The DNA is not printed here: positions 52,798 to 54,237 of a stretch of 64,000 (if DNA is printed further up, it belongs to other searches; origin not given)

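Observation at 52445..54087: Candidate undescribed two-gene conflict system: DUF4365-like nuclease plus an orphan 379-aa partner inserted after rph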

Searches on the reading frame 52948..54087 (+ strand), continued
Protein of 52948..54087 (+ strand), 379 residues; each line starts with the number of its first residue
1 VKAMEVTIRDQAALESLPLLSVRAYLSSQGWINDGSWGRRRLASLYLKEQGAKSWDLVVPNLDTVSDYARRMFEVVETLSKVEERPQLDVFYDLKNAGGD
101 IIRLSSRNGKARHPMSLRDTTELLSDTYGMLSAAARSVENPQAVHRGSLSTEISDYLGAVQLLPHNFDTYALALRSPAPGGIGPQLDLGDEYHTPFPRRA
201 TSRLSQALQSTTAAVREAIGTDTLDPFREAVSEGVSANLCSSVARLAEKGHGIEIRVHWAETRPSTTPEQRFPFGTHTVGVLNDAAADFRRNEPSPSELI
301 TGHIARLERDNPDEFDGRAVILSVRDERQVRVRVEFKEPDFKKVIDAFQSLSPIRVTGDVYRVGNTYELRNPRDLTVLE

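Call 59: search_solved_structures(query=A1, max_evalue=10, show_alignments=2)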
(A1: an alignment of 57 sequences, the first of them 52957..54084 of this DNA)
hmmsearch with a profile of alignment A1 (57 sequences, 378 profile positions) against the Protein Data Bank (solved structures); distinct sequences matched with E-value up to 10: 1.
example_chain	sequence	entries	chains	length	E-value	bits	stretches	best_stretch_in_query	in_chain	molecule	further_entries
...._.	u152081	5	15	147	0.017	17.1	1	116-232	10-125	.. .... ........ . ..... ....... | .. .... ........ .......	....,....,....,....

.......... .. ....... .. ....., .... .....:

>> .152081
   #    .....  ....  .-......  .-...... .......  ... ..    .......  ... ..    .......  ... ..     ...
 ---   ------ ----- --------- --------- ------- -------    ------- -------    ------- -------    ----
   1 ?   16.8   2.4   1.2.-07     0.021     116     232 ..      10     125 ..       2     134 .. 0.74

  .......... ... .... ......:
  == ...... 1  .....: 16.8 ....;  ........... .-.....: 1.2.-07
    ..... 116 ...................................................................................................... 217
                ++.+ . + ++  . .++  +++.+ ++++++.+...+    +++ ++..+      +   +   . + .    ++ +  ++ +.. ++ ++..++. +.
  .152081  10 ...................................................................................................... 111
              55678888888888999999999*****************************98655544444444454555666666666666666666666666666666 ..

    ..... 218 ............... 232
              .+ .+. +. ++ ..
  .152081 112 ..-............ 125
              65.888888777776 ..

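Call 77: search_protein_families(library=phrogs, proteins=[window:52957-54084:+], max_evalue=0.001)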
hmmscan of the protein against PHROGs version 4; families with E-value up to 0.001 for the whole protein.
window:52957-54084:+ (376 aa): 1 family
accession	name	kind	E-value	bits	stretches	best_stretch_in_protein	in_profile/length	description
phrog_27927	-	unknown function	8.2e-05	22.9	1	39-357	32-351/370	-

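Call 83: search_protein_representatives(alignment_id=A1)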
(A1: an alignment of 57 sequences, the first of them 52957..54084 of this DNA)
Query: 57 sequences, 378 profile positions. Proteins with E-value up to 0.001 (for the whole library): 6079; up to 1e-10: 4156; up to 1e-30: 2016. The best 150 are listed.
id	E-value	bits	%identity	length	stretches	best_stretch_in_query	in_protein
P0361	2.3e-160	550.0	-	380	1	1-375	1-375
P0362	3.8e-158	542.6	-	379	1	1-377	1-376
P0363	8.0e-149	511.9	-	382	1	1-374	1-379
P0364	1.3e-147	508.0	-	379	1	1-376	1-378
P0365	1.9e-130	451.5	-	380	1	1-375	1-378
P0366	2.1e-127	441.5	-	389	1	1-376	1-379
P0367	4.9e-126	436.9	-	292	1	1-291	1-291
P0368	1.1e-125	435.8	-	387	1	1-373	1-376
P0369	1.0e-123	429.3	-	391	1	1-376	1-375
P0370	3.9e-123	427.4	-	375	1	1-373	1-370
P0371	1.7e-121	422.0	-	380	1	1-376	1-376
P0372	6.2e-121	420.2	-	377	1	1-374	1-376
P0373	5.0e-120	417.2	-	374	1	1-376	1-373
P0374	6.4e-120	416.8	-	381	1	1-376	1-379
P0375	3.1e-118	411.3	-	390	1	1-376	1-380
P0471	1.1e-93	330.4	-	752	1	1-376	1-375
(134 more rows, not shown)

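Call 85: get_annotated_region(hit=H20, flank=3000)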
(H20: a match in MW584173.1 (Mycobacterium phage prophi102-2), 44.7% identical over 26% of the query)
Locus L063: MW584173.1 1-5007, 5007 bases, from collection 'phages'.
description: Mycobacterium phage prophi102-2, complete genome.
organism: Mycobacterium phage prophi102-2 (NCBI taxid 2813210)
taxonomy: Viruses; Duplodnaviria; Heunggongvirae; Uroviricota; Caudoviricetes
host: Mycobacterium abscessus GD102; source: -; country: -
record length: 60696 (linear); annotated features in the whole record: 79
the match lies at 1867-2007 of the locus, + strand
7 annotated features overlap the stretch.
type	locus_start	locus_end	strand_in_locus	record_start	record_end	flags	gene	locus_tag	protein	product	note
CDS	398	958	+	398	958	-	1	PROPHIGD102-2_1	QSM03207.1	hypothetical protein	-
CDS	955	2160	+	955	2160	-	2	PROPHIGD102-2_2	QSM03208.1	hypothetical protein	-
CDS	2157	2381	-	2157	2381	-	3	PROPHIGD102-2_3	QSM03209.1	hypothetical protein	-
CDS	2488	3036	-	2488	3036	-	4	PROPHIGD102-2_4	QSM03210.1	hypothetical protein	-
CDS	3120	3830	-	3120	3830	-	5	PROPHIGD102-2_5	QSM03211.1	hypothetical protein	-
CDS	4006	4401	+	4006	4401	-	6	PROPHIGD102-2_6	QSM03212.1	WXG motif protein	-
CDS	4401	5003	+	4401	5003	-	7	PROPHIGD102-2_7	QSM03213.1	hypothetical protein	-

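Call 93: search_protein_families(library=pfam, alignment_id=A4, max_evalue=0.00001)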
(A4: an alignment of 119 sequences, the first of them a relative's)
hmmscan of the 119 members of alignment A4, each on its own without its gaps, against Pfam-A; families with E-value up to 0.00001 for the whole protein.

A. member 1, L007:3542-4027:+ (162 aa): 5 families
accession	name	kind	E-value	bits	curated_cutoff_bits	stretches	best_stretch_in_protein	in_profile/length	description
PF13404.12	HTH_AsnC-type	-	1.9e-18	66.4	27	1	17-57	1-41/42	AsnC-type helix-turn-helix domain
PF13412.12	HTH_24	-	7.4e-16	57.9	21.9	1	17-64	1-48/48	Winged helix-turn-helix DNA-binding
PF01037.27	AsnC_trans_reg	-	4e-14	52.7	25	1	83-152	2-72/73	Lrp/AsnC ligand binding domain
PF22482.2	AsnC_trans_reg_3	-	8.1e-10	39.1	24.4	1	92-158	25-90/95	PF0864 C-terminal dimeric alpha+beta barrel domain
PF12840.13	HTH_20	-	8.8e-06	26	27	0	22-66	7-51/51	Helix-turn-helix domain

B. families by the number of members that match (of 119 scanned): 139 families (the first 25 are shown)
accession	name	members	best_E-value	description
PF11867.13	T1RH-like_C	6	3.8e-136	Type I restriction enzyme HindI endonuclease subunit-like, C-terminal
PF04313.20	HSDR_N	6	1.6e-48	Type I restriction enzyme R protein N terminus (HSDR_N)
PF18766.7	SWI2_SNF2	5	1.4e-79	SWI2/SNF2 ATPase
PF22679.2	T1R_D3-like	5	3.7e-22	Type I restriction enzyme subunit R domain 3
PF01420.25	Methylase_S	5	1.9e-21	Type I restriction modification DNA specificity domain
PF04851.21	ResIII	5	1.9e-19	Type III restriction enzyme, res subunit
PF02384.22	N6_Mtase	4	4.4e-107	N-6 DNA Methylase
PF13646.12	HEAT_2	3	1.8e-30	HEAT repeats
PF12161.14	HsdM_N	3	2.6e-28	HsdM N-terminal domain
PF03130.22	HEAT_PBS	3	3.4e-06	PBS lyase HEAT-like repeat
PF09370.16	PEP_hydrolase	2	5.2e-129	Phosphoenolpyruvate hydrolase-like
PF00496.27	SBP_bac_5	2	1.3e-80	Bacterial extracellular solute-binding proteins, family 5 Middle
PF00480.26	ROK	2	9e-73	ROK family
PF07719.23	TPR_2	2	1.8e-42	Tetratricopeptide repeat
PF01436.27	NHL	2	1.4e-39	NHL repeat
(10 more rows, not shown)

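Call 95: find_related_loci(query=A3, collection=viral_contigs, flank=6000)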
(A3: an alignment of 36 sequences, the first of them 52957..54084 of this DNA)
Query A3 (376 aa) in viral_contigs; peptide patterns used: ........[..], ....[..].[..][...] (x = any residue, [..] = any of these).
93 stretches matched a pattern; 6 encode a relative of the query (tblastn E <= 1e-3); 6 distinct loci.
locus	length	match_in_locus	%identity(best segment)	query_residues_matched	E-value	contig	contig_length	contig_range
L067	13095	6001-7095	29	1-368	3e-50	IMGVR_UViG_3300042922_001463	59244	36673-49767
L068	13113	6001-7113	26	1-375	1e-39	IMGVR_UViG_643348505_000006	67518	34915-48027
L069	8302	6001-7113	28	1-372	4e-39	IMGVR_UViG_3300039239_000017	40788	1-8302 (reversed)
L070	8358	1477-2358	26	17-307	2e-22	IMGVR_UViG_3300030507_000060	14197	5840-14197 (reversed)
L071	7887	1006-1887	26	17-307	2e-22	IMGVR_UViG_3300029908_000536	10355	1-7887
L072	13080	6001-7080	22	11-375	3e-19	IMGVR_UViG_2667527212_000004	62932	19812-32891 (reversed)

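Call 96: list_cluster_members(proteins=[P0001, P0241])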
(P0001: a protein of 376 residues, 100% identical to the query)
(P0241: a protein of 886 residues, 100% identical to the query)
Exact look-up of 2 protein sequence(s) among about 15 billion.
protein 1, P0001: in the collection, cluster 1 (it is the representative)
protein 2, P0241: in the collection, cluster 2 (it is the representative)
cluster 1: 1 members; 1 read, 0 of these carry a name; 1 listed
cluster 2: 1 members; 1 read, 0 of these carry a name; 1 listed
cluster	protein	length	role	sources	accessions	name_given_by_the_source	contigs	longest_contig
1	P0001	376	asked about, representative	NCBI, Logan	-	-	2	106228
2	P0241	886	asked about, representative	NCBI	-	-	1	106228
